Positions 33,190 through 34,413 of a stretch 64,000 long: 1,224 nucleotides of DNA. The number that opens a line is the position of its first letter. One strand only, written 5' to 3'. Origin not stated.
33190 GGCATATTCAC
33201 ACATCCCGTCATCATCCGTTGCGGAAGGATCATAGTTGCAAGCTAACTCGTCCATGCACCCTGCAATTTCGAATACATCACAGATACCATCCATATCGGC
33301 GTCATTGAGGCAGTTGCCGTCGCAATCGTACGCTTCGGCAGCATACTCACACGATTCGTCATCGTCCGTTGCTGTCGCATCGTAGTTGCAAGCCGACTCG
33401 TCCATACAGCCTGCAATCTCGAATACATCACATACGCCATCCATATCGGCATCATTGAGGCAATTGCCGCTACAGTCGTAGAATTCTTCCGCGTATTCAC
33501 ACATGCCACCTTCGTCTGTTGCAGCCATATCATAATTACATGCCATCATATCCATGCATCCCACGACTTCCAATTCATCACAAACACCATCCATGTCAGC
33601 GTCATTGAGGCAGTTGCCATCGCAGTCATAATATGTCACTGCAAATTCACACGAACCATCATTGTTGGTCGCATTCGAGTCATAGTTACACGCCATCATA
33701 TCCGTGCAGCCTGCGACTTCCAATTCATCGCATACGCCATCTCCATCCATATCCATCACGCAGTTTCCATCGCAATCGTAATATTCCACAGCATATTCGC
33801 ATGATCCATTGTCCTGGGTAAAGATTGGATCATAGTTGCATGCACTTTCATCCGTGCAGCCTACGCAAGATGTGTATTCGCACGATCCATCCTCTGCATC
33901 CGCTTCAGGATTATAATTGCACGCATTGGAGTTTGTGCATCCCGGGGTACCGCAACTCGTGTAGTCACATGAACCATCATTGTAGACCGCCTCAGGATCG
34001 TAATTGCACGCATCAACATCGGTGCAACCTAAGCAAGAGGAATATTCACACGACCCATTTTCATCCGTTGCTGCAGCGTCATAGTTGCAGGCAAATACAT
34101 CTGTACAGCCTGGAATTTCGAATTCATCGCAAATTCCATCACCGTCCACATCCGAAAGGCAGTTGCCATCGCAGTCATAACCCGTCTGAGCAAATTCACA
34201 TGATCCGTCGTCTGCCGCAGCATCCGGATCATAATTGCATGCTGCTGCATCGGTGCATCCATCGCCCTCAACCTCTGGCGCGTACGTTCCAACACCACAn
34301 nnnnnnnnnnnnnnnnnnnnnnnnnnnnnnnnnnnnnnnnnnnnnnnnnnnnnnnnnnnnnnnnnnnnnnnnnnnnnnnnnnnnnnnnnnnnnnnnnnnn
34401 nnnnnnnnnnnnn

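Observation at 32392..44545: Four tandem, independently terminated T9SS-cargo genes built from a shared module kit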

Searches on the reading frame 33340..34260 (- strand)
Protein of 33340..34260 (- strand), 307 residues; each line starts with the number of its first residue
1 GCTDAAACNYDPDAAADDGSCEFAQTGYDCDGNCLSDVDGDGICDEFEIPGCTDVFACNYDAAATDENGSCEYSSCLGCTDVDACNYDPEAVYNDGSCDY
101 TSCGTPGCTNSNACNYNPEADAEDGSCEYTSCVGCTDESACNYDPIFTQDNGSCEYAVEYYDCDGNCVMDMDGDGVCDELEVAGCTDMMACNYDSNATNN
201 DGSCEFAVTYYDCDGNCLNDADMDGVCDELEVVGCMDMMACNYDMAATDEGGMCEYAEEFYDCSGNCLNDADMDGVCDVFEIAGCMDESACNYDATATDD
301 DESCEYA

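Call 25: search_solved_structures(query=window:33340-34260:-, max_evalue=10, show_alignments=2)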
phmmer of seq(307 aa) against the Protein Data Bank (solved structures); distinct sequences matched with E-value up to 10: 2.
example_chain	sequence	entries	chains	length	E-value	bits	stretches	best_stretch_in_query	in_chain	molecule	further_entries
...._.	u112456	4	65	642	0.091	15.4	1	100-129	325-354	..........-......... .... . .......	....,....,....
6u23_A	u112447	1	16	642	0.11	15.2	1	100-129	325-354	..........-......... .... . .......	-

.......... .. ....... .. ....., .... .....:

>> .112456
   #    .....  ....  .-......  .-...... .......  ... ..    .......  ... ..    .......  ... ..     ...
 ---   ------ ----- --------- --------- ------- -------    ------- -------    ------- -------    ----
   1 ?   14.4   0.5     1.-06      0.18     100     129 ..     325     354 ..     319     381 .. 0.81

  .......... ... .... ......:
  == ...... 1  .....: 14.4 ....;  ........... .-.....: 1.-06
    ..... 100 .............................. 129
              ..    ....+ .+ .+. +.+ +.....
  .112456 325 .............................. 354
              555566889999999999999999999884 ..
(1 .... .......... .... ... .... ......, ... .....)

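Call 78: find_related_loci(query=window:33490-34260:-, collection=viral_contigs, flank=3000)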
Query seq(257 aa) (257 aa) in viral_contigs; peptide patterns used: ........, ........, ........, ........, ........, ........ (x = any residue, [..] = any of these).
6 stretches matched a pattern; 5 encode a relative of the query (tblastn E <= 1e-3); 5 distinct loci.
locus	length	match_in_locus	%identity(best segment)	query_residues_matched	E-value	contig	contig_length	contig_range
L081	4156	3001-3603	45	1-257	2e-39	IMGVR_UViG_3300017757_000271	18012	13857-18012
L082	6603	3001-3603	45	1-257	4e-39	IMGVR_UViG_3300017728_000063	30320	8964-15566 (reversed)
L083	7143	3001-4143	34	1-257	1e-32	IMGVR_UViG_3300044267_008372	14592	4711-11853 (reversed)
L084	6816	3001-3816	31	1-256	3e-13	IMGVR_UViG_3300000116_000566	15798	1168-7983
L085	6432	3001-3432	42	1-256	2e-10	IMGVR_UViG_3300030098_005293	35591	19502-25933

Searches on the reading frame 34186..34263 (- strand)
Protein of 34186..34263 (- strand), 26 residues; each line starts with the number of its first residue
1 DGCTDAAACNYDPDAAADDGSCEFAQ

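Call 61: search_solved_structures(query=A5, max_evalue=10, show_alignments=4)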
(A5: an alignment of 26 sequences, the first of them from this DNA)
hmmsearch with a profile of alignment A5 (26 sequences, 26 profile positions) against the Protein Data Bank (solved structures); distinct sequences matched with E-value up to 10: 6.
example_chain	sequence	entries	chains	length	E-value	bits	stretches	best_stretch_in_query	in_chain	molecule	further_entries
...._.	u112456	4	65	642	0.00016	24.3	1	1-23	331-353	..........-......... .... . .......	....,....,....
6u23_A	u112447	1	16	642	0.00016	24.3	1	1-23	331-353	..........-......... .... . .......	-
6sb3_A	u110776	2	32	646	0.15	14.8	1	1-23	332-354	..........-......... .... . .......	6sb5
8a1d_A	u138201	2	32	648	0.15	14.8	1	1-23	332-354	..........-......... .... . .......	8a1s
6sb1_A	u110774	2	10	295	0.2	14.4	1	2-23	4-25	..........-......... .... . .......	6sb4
6elz_q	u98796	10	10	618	0.91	12.3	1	2-13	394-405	25S rRNA (cytosine(2870)-C(5))-methyltransferase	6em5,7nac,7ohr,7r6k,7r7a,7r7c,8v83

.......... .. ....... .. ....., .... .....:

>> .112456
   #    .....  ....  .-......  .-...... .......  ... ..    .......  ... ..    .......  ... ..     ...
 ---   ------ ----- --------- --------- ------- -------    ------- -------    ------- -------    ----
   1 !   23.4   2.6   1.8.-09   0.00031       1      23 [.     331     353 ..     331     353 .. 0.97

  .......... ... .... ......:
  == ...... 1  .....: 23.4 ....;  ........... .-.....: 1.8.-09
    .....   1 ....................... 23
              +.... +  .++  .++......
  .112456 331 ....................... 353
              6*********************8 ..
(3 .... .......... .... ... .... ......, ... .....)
